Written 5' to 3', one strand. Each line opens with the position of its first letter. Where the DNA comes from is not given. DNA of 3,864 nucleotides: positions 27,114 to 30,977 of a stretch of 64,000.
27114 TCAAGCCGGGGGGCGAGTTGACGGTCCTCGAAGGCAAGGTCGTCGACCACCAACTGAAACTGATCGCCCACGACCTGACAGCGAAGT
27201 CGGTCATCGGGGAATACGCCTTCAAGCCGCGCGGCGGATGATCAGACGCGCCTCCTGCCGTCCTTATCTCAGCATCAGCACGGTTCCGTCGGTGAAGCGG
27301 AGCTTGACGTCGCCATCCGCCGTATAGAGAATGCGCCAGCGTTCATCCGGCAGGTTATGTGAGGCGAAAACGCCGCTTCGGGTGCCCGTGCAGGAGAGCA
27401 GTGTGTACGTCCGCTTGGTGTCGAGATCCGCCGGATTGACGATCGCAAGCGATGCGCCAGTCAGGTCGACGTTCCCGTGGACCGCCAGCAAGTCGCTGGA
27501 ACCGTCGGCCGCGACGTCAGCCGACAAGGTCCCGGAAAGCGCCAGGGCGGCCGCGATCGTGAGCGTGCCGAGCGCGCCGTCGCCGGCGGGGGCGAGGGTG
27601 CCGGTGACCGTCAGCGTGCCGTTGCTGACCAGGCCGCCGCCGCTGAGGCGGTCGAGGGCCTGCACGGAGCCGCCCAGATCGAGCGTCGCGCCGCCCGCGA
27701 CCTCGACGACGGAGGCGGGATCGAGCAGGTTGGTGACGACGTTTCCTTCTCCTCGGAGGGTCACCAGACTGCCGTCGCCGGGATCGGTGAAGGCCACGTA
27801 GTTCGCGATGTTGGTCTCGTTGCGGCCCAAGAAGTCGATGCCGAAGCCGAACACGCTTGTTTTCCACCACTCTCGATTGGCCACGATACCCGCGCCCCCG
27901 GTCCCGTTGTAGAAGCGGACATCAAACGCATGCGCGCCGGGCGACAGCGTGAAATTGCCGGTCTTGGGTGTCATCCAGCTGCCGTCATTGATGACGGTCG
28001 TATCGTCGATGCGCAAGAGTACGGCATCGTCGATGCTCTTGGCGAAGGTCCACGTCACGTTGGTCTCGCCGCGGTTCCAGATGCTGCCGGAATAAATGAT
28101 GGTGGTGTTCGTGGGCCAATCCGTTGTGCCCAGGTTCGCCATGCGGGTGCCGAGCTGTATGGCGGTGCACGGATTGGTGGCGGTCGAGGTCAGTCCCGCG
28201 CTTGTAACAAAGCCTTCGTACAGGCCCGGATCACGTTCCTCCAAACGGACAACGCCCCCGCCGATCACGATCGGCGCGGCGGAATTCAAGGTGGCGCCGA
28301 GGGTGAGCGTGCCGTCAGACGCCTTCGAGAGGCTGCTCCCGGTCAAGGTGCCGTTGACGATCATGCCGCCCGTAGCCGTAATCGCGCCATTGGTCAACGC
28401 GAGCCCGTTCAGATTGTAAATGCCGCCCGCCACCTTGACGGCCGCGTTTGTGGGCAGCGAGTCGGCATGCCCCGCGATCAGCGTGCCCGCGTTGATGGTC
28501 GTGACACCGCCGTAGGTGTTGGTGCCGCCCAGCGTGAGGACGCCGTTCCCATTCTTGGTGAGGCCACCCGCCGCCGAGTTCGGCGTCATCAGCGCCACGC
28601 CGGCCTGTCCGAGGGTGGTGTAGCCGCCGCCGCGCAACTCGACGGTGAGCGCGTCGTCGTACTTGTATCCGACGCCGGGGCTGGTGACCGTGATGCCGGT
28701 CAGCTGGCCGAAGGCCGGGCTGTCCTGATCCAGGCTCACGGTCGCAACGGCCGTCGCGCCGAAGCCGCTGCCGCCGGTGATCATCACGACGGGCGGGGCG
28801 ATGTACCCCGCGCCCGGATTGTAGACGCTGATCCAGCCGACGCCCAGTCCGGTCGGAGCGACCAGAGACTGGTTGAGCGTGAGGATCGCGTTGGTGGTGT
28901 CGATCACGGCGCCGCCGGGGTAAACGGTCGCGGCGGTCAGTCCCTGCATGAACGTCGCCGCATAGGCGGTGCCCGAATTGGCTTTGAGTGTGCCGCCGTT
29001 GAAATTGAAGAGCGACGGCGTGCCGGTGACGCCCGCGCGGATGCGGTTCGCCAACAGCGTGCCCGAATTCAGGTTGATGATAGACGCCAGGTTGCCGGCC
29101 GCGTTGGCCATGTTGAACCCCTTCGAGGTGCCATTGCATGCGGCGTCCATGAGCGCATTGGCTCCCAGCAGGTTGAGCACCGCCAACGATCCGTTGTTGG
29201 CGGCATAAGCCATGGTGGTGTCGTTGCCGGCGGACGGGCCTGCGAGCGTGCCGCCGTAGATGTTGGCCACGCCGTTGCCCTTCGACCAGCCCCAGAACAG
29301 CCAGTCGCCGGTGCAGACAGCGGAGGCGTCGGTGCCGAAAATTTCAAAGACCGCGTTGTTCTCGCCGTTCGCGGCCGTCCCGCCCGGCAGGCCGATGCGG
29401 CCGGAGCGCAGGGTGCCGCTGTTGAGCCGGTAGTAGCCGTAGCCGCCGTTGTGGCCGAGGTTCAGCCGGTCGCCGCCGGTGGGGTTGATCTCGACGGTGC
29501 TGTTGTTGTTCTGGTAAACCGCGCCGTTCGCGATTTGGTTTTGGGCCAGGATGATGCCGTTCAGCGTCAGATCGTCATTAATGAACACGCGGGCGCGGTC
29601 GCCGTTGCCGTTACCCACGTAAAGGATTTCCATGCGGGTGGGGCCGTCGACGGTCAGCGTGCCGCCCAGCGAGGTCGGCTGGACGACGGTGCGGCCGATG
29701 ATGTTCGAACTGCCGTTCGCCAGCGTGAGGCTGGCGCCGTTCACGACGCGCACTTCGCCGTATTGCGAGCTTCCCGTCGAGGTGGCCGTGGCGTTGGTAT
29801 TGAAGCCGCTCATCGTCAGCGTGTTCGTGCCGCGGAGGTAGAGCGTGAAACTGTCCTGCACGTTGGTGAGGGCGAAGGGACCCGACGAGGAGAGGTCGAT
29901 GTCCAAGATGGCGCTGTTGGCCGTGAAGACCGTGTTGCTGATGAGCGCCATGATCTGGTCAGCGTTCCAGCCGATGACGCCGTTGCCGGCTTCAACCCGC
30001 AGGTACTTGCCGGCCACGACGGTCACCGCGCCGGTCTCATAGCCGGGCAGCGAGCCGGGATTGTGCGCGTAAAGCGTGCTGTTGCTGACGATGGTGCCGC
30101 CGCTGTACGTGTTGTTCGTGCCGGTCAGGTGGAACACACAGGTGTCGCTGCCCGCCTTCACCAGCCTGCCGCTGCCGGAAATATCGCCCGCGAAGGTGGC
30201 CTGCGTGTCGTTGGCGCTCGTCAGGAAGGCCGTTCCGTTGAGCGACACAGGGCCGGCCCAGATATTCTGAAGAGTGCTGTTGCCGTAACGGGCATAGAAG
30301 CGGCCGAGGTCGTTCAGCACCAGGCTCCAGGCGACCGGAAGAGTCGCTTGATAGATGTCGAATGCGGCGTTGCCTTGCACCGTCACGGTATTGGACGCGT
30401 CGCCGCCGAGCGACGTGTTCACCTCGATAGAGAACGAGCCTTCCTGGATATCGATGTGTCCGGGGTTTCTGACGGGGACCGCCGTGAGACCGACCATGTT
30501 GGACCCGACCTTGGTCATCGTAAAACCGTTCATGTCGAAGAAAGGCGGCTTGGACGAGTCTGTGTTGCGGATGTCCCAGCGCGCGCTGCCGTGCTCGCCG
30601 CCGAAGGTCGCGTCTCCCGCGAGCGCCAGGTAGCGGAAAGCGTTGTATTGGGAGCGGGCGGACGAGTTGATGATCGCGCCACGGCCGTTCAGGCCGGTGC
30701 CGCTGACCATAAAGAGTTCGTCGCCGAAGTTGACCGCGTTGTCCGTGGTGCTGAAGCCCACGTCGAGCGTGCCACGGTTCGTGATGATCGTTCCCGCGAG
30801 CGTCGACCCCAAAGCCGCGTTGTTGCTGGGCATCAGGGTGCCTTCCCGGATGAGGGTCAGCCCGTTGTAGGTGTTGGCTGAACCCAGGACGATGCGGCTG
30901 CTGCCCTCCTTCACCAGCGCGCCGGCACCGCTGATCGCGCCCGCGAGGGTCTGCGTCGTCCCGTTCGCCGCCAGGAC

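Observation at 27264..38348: Divergently transcribed giant PATR/PA14 protein and BspA-type LRR protein: a candidate surface adhesion module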

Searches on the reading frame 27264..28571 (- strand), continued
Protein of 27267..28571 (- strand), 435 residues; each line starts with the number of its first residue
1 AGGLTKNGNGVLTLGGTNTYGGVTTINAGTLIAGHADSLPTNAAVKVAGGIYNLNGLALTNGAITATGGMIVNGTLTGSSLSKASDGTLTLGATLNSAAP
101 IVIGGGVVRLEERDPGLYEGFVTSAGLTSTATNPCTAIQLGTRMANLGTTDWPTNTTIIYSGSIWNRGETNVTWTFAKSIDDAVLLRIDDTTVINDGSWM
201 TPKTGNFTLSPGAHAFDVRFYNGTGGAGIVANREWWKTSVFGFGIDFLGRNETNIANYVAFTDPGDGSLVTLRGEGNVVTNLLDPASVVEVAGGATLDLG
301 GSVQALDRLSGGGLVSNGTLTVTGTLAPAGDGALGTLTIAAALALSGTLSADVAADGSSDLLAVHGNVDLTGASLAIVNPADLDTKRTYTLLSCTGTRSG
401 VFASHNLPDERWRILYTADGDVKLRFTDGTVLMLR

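Call 73: search_solved_structures(query=A2, max_evalue=1)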
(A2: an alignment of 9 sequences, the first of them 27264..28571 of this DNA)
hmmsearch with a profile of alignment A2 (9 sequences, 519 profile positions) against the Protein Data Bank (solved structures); distinct sequences matched with E-value up to 1: 9.
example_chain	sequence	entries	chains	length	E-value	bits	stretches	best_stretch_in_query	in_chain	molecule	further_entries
8e7f_A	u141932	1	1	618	2.3e-11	45.9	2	47-117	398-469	Extracellular serine protease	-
5ke1_A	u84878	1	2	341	4.2e-08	35.1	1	84-156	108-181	Outer membrane protein IcsA autotransporter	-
8axg_AAA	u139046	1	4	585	0.0025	19.4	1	83-120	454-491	Fusolisin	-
1lxa_A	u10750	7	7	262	0.036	15.6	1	18-150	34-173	UDP N-ACETYLGLUCOSAMINE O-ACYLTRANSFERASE | Acyl-[acyl-carrier-protein]--UDP-N-acetylglucosamine O-acyltransferase | UDP-N-acetylglucosamine acyltransferase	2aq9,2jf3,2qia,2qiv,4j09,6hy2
6p9p_A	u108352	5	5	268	0.038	15.5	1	18-150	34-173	Acyl-[acyl-carrier-protein]--UDP-N-acetylglucosamine O-acyltransferase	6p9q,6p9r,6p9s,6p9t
2jf2_A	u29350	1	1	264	0.05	15.1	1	18-150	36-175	ACYL-[ACYL-CARRIER-PROTEIN]--UDP-N-ACETYLGLUCOSAMINE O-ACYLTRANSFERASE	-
7okc_A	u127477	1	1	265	0.051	15.1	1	18-150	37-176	Acyl-[acyl-carrier-protein]--UDP-N-acetylglucosamine O-acyltransferase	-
2q0k_A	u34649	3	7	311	0.41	12.1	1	14-77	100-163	Thioredoxin reductase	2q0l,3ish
1opd_A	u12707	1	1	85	0.61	11.5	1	20-77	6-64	HISTIDINE-CONTAINING PROTEIN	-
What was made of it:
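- The PATR region matches true autotransporter passengers (IcsA 5ke1, serine protease 8e7f; call 73).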

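Call 79: search_protein_families(library=pfam, proteins=[L033:12687-16679:-, L037:3929-4798:-, L053:19753-21126:+], max_evalue=0.001)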
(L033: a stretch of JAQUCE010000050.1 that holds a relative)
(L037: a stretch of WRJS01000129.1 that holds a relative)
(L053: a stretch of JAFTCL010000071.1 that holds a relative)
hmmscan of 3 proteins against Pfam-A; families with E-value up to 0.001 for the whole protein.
L033:12687-16679:- (1330 aa): 3 families
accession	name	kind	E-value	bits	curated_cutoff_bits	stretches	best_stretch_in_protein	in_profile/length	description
PF18483.9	Lectin_L-type_dom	-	7.2e-27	95.1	78.3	3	402-601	10-211/215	Legume lectin beta-barrel domain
PF00139.26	Lectin_legB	-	8.8e-15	55.3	26.3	2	403-608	18-236/250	Legume lectin domain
PF12951.13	PATR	-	3.7e-07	30.5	27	1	1228-1258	1-30/30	Passenger-associated-transport-repeat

L037:3929-4798:- (289 aa): 0 families

L053:19753-21126:+ (457 aa): 0 families

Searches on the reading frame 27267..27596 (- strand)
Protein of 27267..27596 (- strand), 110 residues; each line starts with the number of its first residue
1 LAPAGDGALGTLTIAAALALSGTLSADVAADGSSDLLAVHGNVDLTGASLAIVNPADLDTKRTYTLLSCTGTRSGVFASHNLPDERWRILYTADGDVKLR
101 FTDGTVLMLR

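Call 52: search_protein_representatives(protein=window:27267-27596:-)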
Query: 110 residues. Proteins with E-value up to 0.001 (for the whole library): 374; up to 1e-10: 151; up to 1e-30: 2. The best 150 are listed.
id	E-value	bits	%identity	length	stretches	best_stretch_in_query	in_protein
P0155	2.1e-31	124.2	56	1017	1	1-108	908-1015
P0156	6.2e-31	122.7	56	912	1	1-109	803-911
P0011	3.8e-30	120.1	56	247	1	1-108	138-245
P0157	6.4e-29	116.2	55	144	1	1-110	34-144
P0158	6.9e-28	112.9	56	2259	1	1-108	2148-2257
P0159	1.3e-27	111.9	53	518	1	4-110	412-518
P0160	4.2e-27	110.3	53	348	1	2-110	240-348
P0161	1.1e-26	109.0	52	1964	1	2-110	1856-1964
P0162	1.1e-26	109.0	55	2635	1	1-110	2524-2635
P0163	1.5e-26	108.6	44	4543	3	1-109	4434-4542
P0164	1.5e-26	108.6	48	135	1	1-109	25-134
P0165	3.3e-26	107.5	52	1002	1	1-110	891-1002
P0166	4.0e-26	107.2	54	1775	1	1-107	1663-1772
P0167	2.7e-25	104.5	51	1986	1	2-109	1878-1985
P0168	3.4e-25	104.2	52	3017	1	2-109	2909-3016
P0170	9.7e-25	102.8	43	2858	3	1-110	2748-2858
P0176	5.8e-23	97.0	40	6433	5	1-108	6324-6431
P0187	3.3e-21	91.4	43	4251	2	1-109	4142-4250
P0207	2.0e-18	82.5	46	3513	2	2-108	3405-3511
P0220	1.1e-16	76.9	41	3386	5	1-110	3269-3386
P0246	7.6e-14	67.8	41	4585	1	2-110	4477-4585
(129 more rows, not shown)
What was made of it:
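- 27288..27719 (-): C-terminal end-cap beta region (aa ~2736-2879), shared by the family. phmmer with the last 110 aa finds 374 clusters at E<=1e-3, and the matches end at the protein C-terminus (call 52).
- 374 clusters at 50% identity (call 52).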

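Call 76: list_cluster_members(proteins=[P0158, P0162, P0163, P0168, P0170, P0176, P0187, P0207, P0220, P0246])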
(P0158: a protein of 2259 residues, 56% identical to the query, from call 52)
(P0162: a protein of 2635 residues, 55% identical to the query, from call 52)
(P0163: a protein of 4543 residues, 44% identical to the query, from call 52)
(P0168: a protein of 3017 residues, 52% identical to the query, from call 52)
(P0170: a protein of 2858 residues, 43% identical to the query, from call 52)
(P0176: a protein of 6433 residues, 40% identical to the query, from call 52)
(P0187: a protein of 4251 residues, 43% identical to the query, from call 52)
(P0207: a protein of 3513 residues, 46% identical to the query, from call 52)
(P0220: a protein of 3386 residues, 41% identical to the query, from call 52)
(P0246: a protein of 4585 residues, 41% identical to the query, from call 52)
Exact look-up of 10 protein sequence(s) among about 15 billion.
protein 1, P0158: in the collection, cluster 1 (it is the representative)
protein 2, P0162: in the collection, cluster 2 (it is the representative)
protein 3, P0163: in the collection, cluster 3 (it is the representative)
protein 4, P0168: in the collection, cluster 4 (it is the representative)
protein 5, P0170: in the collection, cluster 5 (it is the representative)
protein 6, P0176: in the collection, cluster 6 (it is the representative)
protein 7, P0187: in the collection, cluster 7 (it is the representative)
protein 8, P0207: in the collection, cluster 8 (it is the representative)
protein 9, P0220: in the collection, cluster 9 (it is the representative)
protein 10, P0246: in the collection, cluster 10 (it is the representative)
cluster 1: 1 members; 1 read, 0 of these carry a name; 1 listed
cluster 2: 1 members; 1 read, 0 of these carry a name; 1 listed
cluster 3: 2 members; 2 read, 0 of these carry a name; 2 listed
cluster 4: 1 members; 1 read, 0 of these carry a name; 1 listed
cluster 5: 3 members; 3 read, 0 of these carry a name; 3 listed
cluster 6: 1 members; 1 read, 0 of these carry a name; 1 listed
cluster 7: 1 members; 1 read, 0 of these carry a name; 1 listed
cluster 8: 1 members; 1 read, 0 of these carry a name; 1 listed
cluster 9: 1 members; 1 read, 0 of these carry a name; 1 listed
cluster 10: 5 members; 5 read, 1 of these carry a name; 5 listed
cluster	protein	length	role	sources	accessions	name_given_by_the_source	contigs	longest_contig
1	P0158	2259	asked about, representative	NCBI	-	-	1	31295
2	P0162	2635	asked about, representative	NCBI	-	-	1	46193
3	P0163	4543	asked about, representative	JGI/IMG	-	-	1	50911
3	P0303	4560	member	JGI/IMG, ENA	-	-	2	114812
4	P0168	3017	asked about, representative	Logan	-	-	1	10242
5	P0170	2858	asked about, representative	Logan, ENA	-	-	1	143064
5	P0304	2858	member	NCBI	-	-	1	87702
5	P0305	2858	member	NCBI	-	-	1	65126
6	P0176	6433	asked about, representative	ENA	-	-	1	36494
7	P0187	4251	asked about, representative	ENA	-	-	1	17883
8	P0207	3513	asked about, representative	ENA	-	-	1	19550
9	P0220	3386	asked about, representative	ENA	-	-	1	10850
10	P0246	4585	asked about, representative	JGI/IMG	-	-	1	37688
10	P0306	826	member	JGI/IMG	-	autotransporter-associated beta strand protein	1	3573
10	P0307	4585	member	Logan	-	-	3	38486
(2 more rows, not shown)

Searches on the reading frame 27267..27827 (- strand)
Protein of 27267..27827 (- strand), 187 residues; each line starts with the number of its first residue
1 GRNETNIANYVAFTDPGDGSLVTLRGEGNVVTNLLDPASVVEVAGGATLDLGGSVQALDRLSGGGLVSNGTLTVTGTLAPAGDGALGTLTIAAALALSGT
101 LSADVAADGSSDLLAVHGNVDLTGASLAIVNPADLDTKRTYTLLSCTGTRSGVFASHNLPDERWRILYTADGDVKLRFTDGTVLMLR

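Call 12: search_protein_families(library=pfam, proteins=[window:27267-27827:-], max_evalue=10)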
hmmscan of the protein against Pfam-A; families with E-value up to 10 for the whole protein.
seq(187 aa): 0 families

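Call 20: search_protein_families(library=ncbifam, proteins=[window:27267-27827:-], max_evalue=10)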
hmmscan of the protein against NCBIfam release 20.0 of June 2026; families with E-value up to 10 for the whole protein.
seq(187 aa): 1 family
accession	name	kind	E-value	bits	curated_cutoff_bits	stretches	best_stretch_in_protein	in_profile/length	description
NF053582.1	motif_MiiA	domain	0.4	10.4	24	1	170-183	5-18/27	MiiA motif-containing surface protein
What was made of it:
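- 27288..27719 (-): No Pfam or NCBIfam hit (calls 12, 20).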

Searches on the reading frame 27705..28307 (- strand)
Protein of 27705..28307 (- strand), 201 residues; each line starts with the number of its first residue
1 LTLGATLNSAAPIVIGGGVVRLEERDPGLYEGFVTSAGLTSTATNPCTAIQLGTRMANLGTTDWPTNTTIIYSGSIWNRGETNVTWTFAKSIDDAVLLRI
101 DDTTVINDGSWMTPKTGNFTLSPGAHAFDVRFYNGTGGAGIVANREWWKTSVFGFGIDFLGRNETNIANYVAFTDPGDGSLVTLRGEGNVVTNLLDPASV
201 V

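Call 12: search_protein_families(library=pfam, proteins=[window:27705-28307:-], max_evalue=10)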
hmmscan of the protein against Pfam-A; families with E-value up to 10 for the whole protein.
seq(201 aa): 0 families
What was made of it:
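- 27750..28232 (-): PA14-like lectin insert (aa ~2565-2725), with the family-invariant DD at aa 2632-2633. No Pfam PA14 hit (call 12).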

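Call 20: search_protein_families(library=ncbifam, proteins=[window:27705-28307:-], max_evalue=10)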
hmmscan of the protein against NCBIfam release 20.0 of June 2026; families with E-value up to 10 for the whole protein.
seq(201 aa): 0 families

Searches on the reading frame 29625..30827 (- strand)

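Call 12: search_protein_families(library=pfam, proteins=[window:29625-30827:-], max_evalue=10)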
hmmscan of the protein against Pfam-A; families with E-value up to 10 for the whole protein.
seq(401 aa): 1 family
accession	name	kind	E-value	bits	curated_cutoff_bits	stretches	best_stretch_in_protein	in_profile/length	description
PF12951.13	PATR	-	0.00024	21.5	27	1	222-249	1-25/30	Passenger-associated-transport-repeat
